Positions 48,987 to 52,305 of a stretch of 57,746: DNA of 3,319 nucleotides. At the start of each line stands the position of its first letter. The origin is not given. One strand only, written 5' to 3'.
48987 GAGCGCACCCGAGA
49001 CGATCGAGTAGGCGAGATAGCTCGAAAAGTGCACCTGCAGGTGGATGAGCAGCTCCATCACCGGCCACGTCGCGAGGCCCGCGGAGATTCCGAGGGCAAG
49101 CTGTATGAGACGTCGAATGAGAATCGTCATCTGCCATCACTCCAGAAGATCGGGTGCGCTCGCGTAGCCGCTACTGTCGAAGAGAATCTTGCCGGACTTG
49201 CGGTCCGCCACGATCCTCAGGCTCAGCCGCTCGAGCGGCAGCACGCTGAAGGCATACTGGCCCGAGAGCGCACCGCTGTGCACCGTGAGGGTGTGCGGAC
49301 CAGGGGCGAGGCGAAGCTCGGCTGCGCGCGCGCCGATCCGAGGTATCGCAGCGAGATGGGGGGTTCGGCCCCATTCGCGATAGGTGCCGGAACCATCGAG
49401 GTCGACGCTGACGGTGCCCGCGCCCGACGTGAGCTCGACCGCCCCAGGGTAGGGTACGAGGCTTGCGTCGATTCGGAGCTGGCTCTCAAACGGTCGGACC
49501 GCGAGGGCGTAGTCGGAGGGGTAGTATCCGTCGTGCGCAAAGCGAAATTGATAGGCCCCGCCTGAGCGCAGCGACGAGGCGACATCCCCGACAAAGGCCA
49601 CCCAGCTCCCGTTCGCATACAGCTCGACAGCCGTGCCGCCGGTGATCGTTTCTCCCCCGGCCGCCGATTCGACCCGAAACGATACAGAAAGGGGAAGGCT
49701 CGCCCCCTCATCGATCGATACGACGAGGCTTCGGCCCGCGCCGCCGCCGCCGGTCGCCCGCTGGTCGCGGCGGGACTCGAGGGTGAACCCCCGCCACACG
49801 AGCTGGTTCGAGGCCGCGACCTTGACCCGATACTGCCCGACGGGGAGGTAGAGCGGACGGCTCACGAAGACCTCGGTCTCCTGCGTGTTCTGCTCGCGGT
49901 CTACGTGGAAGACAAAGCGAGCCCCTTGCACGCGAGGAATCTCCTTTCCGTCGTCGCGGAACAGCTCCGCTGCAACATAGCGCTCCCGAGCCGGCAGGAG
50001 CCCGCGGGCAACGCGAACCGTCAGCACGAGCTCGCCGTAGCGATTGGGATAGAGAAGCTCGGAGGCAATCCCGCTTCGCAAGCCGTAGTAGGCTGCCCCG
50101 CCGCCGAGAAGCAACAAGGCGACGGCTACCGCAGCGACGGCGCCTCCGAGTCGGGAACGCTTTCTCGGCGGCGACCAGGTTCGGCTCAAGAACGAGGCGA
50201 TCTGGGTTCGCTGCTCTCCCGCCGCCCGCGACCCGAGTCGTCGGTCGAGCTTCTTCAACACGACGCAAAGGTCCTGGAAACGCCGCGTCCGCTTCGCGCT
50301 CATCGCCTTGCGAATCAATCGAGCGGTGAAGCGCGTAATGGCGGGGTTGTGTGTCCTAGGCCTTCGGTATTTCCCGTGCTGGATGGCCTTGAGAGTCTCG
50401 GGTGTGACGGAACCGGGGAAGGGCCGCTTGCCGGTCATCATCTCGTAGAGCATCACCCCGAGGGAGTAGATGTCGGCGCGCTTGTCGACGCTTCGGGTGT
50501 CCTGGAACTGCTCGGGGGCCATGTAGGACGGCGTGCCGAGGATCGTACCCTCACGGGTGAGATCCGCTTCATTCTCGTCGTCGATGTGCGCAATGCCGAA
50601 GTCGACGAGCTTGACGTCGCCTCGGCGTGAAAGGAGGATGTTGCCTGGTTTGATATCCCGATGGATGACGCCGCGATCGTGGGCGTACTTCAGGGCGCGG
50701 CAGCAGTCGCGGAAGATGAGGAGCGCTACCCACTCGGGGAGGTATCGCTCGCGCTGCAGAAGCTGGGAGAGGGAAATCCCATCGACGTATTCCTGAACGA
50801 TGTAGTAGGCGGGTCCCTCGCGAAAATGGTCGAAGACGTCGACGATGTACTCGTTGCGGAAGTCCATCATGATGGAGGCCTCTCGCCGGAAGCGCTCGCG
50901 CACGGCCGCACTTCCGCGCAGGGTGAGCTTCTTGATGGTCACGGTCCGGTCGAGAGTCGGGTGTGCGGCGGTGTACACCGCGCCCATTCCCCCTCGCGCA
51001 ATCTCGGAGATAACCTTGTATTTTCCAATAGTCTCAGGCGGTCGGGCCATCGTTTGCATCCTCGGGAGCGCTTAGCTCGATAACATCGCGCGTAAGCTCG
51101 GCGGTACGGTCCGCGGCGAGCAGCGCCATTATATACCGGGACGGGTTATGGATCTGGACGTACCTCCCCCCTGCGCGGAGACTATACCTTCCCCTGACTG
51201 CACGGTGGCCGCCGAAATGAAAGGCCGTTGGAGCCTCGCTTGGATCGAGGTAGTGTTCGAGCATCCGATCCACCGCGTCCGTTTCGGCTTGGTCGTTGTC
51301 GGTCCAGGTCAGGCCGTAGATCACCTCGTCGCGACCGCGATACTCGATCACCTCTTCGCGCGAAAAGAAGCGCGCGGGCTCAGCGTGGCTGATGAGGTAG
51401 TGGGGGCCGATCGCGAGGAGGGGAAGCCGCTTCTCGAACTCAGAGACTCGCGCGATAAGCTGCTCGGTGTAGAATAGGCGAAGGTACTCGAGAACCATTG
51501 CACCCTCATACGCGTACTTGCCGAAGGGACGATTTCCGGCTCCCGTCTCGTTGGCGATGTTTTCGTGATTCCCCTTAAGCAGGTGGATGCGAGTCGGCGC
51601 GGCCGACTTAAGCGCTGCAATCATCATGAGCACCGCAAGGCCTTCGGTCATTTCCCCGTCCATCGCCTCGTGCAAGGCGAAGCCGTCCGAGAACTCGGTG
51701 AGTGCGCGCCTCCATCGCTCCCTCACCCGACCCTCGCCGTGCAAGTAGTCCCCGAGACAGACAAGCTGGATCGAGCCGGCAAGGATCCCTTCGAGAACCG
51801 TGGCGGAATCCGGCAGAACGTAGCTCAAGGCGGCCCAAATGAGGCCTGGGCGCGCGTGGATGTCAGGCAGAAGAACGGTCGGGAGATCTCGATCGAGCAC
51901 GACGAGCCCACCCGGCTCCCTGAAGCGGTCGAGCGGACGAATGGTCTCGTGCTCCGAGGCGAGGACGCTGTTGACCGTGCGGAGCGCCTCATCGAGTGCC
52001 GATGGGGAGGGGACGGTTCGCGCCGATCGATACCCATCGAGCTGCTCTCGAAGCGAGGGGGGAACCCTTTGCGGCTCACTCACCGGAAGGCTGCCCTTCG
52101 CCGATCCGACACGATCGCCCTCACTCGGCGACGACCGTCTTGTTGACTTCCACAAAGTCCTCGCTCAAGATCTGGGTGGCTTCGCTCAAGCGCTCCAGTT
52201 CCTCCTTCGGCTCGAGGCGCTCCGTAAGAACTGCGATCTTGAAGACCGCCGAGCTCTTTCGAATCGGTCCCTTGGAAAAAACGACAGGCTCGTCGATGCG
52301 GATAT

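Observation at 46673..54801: Eight-gene FHA / vWA / Hanks-kinase / PPP-phosphatase cluster with DNA-binding-type outputs: candidate undescribed phosphothreonine signalling (or conflict) system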

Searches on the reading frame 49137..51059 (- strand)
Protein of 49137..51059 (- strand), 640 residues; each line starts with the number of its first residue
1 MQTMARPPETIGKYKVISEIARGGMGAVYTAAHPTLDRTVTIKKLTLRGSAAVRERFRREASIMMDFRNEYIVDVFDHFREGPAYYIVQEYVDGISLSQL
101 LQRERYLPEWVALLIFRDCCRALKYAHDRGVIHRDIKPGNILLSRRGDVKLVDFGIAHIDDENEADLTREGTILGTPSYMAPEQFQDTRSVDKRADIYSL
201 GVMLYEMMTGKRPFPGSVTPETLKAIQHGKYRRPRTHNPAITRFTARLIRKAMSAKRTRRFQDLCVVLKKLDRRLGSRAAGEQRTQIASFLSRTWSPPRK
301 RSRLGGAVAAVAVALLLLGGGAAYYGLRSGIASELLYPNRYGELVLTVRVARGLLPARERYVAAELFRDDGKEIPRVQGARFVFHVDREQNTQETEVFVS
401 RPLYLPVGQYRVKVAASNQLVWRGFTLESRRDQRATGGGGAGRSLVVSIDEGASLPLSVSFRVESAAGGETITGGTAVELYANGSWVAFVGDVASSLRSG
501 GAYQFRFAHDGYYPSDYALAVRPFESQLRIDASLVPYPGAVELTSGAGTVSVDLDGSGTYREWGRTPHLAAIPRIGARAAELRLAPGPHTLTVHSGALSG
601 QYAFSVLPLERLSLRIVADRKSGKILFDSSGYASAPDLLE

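Call 3: search_protein_families(library=pfam, proteins=[window:49137-51059:-], max_evalue=0.1)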
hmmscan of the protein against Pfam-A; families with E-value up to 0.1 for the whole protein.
window:49137-51059:- (640 aa): 9 families
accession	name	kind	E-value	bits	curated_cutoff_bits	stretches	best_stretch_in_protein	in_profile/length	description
PF00069.31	Pkinase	-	7.3e-52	176.8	31.7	1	14-255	1-246/263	Protein kinase domain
PF07714.23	PK_Tyr_Ser-Thr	-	2e-36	126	23.1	1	16-260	3-248/258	Protein tyrosine and serine/threonine kinase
PF03109.22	ABC1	-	6.2e-07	29.3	22.9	1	86-159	144-216/244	ABC1 atypical kinase-like domain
PF17667.7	Pkinase_fungal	-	0.00025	20.4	24.1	1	113-187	289-367/387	Fungal protein kinase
PF01636.29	APH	-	0.00038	20.7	23.2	1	110-161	148-201/239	Phosphotransferase enzyme family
PF14531.12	Kinase-like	-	0.0063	16.2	25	1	121-214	156-251/289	Kinase-like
PF06293.20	Kdo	-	0.009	15.9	21.3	1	87-154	94-166/207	Lipopolysaccharide kinase (Kdo/WaaP) family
PF12330.14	Haspin_kinase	-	0.03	13.8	25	1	71-163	170-259/364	Haspin like kinase domain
PF13095.12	FTA2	-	0.032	14.3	30.2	1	77-157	147-213/214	Kinetochore Sim4 complex subunit FTA2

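Call 4: search_protein_families(library=ncbifam, proteins=[window:49137-51059:-], max_evalue=0.1)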
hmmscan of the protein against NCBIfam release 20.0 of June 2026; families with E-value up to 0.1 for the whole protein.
window:49137-51059:- (640 aa): 25 families
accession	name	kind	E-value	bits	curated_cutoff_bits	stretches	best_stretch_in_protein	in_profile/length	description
NF033483.0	PknB_PASTA_kin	equivalog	3.9e-76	257.3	450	1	12-285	7-279/563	Stk1 family PASTA domain-containing Ser/Thr kinase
NF052427.1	StpK7MSMEG_1200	equivalog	4.2e-49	167.5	900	1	10-316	5-308/601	serine/threonine protein kinase StpK7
NF047741.1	antiphage_MADS6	equivalog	4.1e-45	154.4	460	2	113-286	302-472/612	methylation-associated defense system protein kinase MAD6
NF009651.0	PRK13184.1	equivalog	1.9e-39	135.4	839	1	11-276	1-292/932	serine/threonine-protein kinase PknD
NF038150.1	lanthi_synth_IV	equivalog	8.7e-33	113.6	650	1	12-277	189-459/851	class IV lanthionine synthetase LanL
TIGR03903.1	TOMM_kin_cyc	equivalog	1.6e-31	109.1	705.75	1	50-221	18-196/1267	TOMM system kinase/cyclase fusion protein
NF053615.1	SerThrKinAfsKStmc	equivalog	8.8e-28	97.4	1300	1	5-222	6-221/809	protein serine/threonine kinase AfsK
NF038151.1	lanthi_synth_III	equivalog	1.9e-19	69.6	575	1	12-213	220-428/833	class III lanthionine synthetase LanKC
NF033442.0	BREX_PglW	equivalog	1.9e-18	65.7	990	1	14-264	514-759/1391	BREX system serine/threonine kinase PglW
NF043056.1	T4SS_LegK1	equivalog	2e-14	53.1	550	1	75-206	144-282/516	Dot/Icm T4SS effector kinase LegK1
TIGR03724.2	arch_bud32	equivalog_domain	1.7e-08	34.2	125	1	54-165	37-139/193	KEOPS complex kinase/ATPase Bud32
NF011463.0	PRK14879.1-4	equivalog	3.1e-08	33.3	188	1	51-164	59-167/237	Kae1-associated kinase Bud32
NF011464.0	PRK14879.1-7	equivalog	3.2e-08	33.6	246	1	54-165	50-157/221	Kae1-associated kinase Bud32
NF058632.1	SerThrKinPrkT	equivalog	5.4e-06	25.7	280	1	13-155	22-163/322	serine/threonine protein kinase PrkT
NF007174.0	PRK09605.1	equivalog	1.5e-05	23.7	447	1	54-165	380-481/535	bifunctional N(6)-L-threonylcarbamoyladenine synthase/serine/threonine protein kinase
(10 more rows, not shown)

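Call 5: search_protein_families(library=padloc, proteins=[window:49137-51059:-], max_evalue=0.01)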
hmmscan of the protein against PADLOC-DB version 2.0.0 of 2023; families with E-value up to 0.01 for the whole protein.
window:49137-51059:- (640 aa): 35 families (the best 25 are shown)
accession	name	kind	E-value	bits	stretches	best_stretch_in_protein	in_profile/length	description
PDLC04042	PD-T4-6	-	8.6e-83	276.3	1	9-274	6-272/292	-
PDLC04053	PD-T4-6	-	4.1e-74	247.8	1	4-283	1-280/311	-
PDLC04138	mad6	-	9.3e-73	244.2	1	4-238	43-280/659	mads_6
PDLC04061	PD-T4-6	-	1.8e-70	236.9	1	12-289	16-300/510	-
PDLC04047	PD-T4-6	-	2.1e-67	225.5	1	10-289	8-287/327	-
PDLC04060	PD-T4-6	-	1.2e-66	223.7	1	12-264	8-259/486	-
PDLC04043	PD-T4-6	-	1.3e-66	223.6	1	6-310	9-311/452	-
PDLC04064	PD-T4-6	-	8.9e-64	213.7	1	10-291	18-297/369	-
PDLC04054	PD-T4-6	-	3.9e-62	208.7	1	12-283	11-282/347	-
PDLC04039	PD-T4-6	-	9.4e-60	200.9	1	9-263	11-264/458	-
PDLC04052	PD-T4-6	-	1.1e-58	197.7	1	6-273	3-275/496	-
PDLC04041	PD-T4-6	-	2.3e-56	189.9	1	11-289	27-308/443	-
PDLC04057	PD-T4-6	-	6.7e-56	188.1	1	12-282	8-278/443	-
PDLC04040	PD-T4-6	-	1.4e-52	177.2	1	20-273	2-264/547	-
PDLC04048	PD-T4-6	-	1e-51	174.4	1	12-287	10-285/354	-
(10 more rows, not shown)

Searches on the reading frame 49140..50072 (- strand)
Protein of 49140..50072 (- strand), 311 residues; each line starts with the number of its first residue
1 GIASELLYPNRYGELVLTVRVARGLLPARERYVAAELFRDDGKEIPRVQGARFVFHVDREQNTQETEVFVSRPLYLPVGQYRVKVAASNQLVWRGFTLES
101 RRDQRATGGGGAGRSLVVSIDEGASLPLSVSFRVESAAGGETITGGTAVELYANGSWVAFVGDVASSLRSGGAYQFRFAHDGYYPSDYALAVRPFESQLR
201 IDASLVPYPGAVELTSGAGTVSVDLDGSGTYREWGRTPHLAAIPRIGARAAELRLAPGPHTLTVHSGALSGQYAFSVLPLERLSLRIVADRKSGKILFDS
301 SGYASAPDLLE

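Call 79: search_protein_families(library=pfam, proteins=[window:49140-50072:-], max_evalue=1)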
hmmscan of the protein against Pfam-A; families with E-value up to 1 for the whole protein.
seq(311 aa): 1 family
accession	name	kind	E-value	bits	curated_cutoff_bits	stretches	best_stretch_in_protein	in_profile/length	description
PF18564.7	Glyco_hydro_5_C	-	0.13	13.2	22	1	52-88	22-59/87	Glycoside hydrolase family 5 C-terminal domain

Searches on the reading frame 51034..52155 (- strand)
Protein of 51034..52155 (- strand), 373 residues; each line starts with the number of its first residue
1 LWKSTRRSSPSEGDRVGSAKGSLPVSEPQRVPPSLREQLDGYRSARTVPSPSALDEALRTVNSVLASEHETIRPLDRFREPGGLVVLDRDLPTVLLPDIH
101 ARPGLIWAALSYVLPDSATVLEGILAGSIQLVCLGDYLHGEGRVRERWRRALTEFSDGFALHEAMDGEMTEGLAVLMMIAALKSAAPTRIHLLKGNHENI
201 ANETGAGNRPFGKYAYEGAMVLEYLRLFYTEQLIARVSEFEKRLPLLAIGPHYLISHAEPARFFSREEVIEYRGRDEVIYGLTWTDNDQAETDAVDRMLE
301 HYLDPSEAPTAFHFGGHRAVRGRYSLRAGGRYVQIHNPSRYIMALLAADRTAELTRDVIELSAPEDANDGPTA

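Call 3: search_protein_families(library=pfam, proteins=[window:51034-52155:-], max_evalue=0.1)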
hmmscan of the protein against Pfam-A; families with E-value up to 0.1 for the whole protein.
window:51034-52155:- (373 aa): 1 family
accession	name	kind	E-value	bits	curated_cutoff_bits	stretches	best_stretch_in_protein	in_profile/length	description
PF00149.33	Metallophos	-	0.00058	20.8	21.5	1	95-307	5-146/191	Calcineurin-like phosphoesterase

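Call 4: search_protein_families(library=ncbifam, proteins=[window:51034-52155:-], max_evalue=0.1)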
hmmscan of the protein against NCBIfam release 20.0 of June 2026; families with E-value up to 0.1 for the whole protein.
window:51034-52155:- (373 aa): 0 families

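Call 5: search_protein_families(library=padloc, proteins=[window:51034-52155:-], max_evalue=0.01)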
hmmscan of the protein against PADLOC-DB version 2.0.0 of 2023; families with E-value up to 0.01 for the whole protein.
window:51034-52155:- (373 aa): 0 families

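Call 7: search_solved_structures(query=window:51034-52155:-, max_evalue=1)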
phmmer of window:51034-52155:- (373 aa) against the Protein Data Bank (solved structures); distinct sequences matched with E-value up to 1: 2.
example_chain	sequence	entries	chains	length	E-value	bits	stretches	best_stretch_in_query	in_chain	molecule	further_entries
9tp7_A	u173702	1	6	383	0.04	16.3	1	171-202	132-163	Serine/threonine-protein phosphatase BSU1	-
9tp8_A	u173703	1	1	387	0.042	16.3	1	171-202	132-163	Serine/threonine-protein phosphatase BSU1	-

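Call 42: search_solved_structures(query=A4, max_evalue=1, show_alignments=2)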
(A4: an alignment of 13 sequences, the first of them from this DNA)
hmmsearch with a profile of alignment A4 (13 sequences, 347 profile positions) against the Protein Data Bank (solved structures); distinct sequences matched with E-value up to 1: 49.
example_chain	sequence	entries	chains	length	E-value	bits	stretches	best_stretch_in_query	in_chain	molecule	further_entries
9tp7_A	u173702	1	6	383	0.00012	24.2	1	144-245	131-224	Serine/threonine-protein phosphatase BSU1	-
9tp8_A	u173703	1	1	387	0.0004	22.4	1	144-178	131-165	Serine/threonine-protein phosphatase BSU1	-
1u32_A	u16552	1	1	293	0.0029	19.6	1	144-174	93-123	Serine/threonine protein phosphatase PP1-gamma catalytic subunit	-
5inb_A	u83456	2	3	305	0.0037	19.2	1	144-174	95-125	Serine/threonine-protein phosphatase PP1-gamma catalytic subunit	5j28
4v0v_A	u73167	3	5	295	0.0037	19.2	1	144-174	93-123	SERINE/THREONINE-PROTEIN PHOSPHATASE PP1-GAMMA CATALYTIC SUBUNIT | PROTEIN PHOSPHATASE PP1-GAMMA CATALYTIC SUBUNIT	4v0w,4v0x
6obs_A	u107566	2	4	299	0.0038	19.2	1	144-180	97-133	Serine/threonine-protein phosphatase PP1-alpha catalytic subunit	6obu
4v0u_D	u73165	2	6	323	0.0042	19.1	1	144-174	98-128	SERINE/THREONINE-PROTEIN PHOSPHATASE PP1-GAMMA CATALYTIC SUBUNIT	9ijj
1it6_A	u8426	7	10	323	0.0042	19.1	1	144-174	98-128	SERINE/THREONINE PROTEIN PHOSPHATASE 1 GAMMA (PP1-GAMMA) CATALYTIC SUBUNIT | SERINE/THREONINE PROTEIN PHOSPHATASE PP1-GAMMA CATALYTIC SUBUNIT | SERINE/THREONINE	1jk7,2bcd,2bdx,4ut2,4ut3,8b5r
7sd0_C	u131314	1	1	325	0.0042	19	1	144-174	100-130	Serine/threonine-protein phosphatase PP1-gamma catalytic subunit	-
2o8a_A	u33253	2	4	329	0.0043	19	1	144-174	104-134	Serine/threonine-protein phosphatase PP1-gamma catalytic subunit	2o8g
6zej_D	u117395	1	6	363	0.0044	19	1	144-174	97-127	Serine/threonine-protein phosphatase PP1-alpha catalytic subunit,Phosphatase and actin reg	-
6obr_A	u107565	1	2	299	0.0045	19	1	144-177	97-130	Serine/threonine-protein phosphatase PP1-alpha catalytic subunit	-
7n6g_4D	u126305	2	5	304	0.0047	18.9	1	144-173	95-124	FAP15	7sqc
5zt0_A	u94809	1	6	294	0.0059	18.6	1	144-174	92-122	Serine/threonine-protein phosphatase PP1-alpha catalytic subunit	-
8a8f_A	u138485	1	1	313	0.0059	18.6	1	144-174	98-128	Serine/threonine-protein phosphatase PP1-2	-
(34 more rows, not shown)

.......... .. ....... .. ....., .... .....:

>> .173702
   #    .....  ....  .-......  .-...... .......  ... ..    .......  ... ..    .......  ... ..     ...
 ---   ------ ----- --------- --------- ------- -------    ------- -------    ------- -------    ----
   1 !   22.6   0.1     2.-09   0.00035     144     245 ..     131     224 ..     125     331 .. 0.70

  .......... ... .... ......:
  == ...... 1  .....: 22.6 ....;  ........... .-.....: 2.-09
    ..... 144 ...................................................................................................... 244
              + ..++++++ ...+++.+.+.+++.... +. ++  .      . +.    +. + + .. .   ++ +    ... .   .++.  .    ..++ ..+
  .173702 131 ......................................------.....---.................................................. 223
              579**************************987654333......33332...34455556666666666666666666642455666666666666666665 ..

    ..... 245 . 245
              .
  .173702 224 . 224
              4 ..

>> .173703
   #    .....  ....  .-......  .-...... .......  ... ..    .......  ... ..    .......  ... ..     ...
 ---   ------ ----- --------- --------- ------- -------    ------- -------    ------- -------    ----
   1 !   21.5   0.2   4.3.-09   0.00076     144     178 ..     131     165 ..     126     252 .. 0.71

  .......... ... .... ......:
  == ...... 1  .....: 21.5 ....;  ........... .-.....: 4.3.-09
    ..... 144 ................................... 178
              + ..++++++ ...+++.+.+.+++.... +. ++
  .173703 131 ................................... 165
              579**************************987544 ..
